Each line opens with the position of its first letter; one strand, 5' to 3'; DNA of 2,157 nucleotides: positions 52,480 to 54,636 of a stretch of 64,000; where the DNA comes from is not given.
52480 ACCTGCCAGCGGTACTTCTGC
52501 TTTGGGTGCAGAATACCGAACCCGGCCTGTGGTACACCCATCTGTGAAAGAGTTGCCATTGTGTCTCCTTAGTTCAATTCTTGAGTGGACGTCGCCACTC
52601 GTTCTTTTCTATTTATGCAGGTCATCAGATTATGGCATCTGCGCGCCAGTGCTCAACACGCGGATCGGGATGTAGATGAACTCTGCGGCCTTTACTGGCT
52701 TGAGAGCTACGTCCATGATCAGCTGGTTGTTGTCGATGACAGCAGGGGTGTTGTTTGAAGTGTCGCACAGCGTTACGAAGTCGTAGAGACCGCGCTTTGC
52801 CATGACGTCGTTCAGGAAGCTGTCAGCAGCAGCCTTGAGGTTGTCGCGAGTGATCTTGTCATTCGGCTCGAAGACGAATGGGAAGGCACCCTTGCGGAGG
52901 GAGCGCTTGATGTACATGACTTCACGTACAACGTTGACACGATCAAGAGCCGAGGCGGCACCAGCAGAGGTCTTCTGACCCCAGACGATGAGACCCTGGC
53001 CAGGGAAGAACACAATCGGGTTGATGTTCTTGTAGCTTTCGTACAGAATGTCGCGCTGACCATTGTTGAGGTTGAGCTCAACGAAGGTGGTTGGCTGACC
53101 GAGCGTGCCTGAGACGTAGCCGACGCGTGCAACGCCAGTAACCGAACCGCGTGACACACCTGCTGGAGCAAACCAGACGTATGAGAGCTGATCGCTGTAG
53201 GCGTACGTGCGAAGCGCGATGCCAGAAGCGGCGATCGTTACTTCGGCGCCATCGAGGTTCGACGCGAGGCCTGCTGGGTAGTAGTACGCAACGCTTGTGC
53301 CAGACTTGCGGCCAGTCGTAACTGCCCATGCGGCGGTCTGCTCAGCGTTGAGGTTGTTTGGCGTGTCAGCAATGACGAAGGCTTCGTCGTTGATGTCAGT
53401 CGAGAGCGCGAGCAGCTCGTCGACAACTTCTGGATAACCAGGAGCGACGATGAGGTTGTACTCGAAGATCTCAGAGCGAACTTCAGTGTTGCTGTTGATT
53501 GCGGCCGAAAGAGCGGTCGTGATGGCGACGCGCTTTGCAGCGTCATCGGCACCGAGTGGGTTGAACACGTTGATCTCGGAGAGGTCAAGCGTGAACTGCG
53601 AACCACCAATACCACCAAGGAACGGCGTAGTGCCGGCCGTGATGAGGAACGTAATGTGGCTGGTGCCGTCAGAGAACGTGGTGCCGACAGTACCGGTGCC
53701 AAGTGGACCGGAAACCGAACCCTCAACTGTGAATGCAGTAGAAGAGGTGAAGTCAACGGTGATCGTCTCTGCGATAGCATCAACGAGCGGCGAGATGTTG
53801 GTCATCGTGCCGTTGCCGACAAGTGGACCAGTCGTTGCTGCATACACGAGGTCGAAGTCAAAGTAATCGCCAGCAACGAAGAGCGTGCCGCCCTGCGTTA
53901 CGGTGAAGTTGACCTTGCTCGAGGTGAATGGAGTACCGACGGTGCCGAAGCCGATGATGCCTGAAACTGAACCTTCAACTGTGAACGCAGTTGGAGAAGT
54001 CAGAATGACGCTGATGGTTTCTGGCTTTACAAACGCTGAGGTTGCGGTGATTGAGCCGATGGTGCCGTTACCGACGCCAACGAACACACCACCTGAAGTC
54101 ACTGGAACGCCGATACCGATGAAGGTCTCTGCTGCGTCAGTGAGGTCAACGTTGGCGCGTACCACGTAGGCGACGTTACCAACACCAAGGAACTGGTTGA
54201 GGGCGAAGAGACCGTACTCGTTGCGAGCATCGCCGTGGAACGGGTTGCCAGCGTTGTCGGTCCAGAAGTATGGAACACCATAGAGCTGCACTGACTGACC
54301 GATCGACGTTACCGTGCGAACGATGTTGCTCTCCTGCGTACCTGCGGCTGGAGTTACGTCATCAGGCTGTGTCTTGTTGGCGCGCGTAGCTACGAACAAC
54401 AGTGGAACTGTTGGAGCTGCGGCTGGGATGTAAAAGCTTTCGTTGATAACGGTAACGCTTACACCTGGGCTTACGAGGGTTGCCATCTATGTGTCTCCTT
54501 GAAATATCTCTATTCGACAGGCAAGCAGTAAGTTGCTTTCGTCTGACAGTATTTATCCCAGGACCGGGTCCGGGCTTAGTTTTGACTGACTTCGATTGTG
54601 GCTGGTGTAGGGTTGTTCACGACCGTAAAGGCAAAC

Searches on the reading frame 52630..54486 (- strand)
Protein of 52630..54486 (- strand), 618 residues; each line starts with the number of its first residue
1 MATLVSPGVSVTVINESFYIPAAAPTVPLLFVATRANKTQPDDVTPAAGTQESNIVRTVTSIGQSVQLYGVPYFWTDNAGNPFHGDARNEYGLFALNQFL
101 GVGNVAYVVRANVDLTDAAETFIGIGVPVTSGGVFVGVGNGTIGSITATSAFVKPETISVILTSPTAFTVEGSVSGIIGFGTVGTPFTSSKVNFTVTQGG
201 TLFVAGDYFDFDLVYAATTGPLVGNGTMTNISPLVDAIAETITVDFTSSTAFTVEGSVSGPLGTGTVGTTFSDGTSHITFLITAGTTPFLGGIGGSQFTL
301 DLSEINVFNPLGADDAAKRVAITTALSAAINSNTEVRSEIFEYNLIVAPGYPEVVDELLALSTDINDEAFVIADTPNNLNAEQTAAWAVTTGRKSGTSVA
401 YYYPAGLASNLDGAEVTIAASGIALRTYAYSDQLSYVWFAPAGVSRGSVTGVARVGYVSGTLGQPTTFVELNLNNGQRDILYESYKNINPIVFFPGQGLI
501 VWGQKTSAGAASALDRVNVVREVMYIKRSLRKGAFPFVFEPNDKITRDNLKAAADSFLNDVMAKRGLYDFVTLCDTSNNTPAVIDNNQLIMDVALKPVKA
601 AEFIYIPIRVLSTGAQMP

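Call 39: search_protein_families(library=pfam, proteins=[window:52630-54486:-], max_evalue=0.01)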
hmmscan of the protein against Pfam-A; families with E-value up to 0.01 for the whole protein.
window:52630-54486:- (618 aa): 2 families
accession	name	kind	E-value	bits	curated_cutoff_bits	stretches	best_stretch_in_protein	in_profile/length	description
PF17482.7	Phage_sheath_1C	-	1.6e-12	47.8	26.9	1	512-609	4-102/104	Phage tail sheath C-terminal domain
PF04984.19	Phage_sheath_1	-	5.2e-06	26.8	31.4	1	339-507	16-168/168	Phage tail sheath protein subtilisin-like domain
